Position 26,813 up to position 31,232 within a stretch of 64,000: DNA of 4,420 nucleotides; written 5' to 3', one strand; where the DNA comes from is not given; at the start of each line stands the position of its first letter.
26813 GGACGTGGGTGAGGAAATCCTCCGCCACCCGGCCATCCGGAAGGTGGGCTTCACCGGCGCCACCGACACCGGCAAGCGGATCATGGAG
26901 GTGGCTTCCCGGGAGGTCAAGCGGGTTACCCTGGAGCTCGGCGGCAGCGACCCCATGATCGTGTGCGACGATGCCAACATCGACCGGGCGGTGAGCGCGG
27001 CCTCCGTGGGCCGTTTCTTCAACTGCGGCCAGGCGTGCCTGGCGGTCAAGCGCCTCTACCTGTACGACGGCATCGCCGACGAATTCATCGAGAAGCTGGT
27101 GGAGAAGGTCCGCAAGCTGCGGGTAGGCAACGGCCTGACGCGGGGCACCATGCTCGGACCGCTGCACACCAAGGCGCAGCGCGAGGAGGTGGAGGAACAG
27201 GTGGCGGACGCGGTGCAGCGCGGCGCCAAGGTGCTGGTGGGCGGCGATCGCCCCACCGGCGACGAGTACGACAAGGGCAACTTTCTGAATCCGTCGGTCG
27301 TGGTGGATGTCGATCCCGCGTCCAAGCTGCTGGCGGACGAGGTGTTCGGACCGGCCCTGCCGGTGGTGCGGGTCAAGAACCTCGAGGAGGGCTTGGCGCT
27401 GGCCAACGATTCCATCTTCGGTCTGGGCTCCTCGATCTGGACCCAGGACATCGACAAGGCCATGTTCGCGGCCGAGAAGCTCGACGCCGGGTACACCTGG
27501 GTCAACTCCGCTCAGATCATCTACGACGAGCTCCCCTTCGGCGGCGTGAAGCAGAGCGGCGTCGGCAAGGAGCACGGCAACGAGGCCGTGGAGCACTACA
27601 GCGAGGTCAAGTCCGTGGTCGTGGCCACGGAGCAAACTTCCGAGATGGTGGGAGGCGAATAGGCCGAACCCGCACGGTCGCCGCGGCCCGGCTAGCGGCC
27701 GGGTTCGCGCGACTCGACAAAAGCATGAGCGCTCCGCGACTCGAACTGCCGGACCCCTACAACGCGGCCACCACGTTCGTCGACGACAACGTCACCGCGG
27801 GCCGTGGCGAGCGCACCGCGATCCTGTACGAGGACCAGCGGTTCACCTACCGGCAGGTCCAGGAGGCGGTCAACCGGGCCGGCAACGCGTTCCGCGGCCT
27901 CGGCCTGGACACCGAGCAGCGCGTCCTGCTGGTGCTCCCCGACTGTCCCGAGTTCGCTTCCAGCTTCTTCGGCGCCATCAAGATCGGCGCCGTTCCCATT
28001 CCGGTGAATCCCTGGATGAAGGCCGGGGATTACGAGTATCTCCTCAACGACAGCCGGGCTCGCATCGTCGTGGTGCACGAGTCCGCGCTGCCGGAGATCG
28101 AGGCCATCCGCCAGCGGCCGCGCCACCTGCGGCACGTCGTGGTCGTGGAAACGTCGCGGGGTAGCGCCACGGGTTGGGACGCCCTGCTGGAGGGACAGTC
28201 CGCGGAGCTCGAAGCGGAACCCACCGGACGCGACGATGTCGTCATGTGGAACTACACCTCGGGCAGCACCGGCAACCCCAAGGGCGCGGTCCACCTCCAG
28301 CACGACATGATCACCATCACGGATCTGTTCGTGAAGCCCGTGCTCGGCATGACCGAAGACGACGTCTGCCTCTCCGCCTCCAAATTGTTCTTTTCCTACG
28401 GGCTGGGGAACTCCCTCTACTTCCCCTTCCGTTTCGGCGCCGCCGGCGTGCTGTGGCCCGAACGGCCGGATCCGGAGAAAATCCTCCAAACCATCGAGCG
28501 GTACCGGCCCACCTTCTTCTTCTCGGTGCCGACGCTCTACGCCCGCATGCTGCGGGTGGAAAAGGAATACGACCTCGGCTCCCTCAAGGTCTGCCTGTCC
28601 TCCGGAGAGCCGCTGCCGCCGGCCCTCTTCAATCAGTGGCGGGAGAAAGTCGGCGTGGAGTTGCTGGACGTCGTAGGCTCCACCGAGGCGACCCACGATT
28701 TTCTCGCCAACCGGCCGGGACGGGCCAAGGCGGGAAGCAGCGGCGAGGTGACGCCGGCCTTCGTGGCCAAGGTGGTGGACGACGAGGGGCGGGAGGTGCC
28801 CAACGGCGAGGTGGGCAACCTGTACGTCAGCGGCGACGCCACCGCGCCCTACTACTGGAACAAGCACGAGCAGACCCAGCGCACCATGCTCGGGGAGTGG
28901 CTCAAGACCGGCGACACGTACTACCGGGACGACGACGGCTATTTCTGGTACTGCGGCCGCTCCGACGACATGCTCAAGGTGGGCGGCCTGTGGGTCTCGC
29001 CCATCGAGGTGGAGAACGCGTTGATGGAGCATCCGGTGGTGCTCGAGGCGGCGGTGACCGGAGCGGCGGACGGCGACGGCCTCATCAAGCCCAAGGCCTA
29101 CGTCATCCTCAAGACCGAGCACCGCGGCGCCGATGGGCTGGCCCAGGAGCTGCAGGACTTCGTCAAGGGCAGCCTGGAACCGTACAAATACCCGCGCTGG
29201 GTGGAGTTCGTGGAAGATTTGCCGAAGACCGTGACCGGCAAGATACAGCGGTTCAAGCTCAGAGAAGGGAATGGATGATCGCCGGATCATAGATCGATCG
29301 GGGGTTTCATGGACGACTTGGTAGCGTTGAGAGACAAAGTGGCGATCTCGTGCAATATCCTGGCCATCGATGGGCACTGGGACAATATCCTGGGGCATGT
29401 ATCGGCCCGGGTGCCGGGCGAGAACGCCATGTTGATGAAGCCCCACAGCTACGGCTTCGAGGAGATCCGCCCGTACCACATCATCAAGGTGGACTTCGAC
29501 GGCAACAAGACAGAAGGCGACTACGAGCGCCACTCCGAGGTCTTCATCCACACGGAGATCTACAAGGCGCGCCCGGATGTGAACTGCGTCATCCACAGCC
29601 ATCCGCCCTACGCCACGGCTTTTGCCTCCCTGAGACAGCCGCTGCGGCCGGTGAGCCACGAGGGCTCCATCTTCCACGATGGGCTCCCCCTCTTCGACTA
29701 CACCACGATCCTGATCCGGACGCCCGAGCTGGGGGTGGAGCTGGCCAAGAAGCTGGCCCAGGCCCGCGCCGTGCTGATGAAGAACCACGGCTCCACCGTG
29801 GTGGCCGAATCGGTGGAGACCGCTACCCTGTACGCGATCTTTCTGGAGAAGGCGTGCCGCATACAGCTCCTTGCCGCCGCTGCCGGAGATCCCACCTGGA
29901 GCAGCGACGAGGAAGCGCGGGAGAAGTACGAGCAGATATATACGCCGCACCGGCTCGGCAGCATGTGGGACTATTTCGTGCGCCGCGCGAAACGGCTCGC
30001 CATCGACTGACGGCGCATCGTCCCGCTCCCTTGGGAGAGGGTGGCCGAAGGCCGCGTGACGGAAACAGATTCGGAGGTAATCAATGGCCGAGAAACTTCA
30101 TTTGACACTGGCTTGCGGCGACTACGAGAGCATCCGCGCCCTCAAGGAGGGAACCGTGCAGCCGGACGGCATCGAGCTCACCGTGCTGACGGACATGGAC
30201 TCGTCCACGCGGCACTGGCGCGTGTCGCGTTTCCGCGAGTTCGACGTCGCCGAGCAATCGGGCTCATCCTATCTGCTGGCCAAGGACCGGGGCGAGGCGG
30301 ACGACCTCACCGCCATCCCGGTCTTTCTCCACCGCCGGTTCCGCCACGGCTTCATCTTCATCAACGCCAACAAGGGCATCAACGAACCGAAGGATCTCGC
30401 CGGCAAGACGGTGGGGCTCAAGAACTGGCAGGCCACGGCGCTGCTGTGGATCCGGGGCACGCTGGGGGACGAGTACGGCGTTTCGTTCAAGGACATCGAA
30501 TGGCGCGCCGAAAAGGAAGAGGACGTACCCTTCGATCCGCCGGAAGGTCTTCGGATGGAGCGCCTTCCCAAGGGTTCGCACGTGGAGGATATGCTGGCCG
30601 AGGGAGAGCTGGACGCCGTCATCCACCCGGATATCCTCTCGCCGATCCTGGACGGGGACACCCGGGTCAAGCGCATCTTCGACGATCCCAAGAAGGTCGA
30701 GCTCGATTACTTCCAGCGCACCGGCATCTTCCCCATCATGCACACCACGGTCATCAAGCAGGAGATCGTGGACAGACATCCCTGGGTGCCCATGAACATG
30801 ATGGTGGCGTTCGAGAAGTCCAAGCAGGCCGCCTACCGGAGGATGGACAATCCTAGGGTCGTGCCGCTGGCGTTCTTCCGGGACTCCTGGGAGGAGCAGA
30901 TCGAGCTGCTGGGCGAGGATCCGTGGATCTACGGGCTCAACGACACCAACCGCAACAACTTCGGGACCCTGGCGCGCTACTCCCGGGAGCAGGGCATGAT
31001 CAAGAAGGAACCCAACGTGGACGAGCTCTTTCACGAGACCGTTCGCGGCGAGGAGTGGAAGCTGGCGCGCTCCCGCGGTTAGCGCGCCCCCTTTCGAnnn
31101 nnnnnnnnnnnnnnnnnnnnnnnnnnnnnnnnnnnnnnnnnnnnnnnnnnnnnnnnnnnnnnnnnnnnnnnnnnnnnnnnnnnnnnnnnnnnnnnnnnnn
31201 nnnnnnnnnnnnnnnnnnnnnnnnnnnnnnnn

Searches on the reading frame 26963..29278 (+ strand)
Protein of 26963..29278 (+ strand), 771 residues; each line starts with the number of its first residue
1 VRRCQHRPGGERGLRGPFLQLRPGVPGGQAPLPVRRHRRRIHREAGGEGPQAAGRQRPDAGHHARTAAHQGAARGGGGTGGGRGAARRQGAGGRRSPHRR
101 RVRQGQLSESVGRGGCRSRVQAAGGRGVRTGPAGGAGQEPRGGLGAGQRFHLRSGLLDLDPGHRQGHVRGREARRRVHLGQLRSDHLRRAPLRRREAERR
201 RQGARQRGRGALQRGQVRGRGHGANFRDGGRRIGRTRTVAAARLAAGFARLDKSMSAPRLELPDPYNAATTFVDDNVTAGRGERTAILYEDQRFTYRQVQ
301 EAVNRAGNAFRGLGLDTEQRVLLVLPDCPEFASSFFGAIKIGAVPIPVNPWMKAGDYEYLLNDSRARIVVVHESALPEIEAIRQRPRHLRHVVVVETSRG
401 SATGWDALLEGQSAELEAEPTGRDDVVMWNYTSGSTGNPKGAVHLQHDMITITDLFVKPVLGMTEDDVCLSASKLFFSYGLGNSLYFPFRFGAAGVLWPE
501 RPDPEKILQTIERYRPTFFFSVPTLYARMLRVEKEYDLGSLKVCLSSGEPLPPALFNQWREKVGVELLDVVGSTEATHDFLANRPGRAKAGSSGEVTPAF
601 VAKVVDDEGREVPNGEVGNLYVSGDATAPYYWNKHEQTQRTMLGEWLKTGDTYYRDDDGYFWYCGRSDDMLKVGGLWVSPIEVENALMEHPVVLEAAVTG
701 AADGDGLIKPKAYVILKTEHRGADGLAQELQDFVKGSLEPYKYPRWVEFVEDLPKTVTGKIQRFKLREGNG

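Call 10: search_protein_families(library=pfam, proteins=[window:26963-29278:+], max_evalue=0.001)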
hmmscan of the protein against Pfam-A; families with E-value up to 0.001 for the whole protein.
window:26963-29278:+ (771 aa): 2 families
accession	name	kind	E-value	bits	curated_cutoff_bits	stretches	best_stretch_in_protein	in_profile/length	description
PF00501.34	AMP-binding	-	1.9e-84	284.2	29.9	1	279-632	6-384/384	AMP-binding enzyme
PF13193.12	AMP-binding_C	-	5.5e-18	66.1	24.5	1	682-760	1-76/76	AMP-binding enzyme C-terminal domain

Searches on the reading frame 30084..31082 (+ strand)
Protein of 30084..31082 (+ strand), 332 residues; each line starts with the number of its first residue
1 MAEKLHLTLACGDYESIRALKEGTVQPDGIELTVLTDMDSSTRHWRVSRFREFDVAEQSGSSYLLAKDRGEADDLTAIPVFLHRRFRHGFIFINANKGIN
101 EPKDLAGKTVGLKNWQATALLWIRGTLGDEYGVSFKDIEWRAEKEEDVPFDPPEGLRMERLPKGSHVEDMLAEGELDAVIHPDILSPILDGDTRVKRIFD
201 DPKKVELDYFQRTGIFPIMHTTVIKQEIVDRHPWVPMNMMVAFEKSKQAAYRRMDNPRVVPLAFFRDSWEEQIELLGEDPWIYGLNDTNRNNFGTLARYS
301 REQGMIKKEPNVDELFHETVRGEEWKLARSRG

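Call 10: search_protein_families(library=pfam, proteins=[window:30084-31082:+], max_evalue=0.001)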
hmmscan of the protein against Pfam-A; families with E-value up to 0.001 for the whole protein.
window:30084-31082:+ (332 aa): 1 family
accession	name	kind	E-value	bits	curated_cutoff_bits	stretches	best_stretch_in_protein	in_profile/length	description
PF09084.16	NMT1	-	0.0006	20.2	20.5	0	53-139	43-123/216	NMT1/THI5 like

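Call 27: search_protein_families(library=ncbifam, proteins=[window:30084-31082:+], max_evalue=0.00001)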
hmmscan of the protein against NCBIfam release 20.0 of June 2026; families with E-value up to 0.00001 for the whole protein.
window:30084-31082:+ (332 aa): 0 families

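Call 46: search_solved_structures(query=window:30084-31082:+, max_evalue=0.1)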
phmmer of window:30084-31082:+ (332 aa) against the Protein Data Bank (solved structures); distinct sequences matched with E-value up to 0.1: 2.
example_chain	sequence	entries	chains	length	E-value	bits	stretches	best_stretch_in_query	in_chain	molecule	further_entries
9jp7_A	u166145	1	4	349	2.3e-52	181.1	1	3-319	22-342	4,5-dihydroxyphthalate decarboxylase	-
5o2j_A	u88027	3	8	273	0.015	17.3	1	30-116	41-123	Probable phosphite transport system-binding protein PtxB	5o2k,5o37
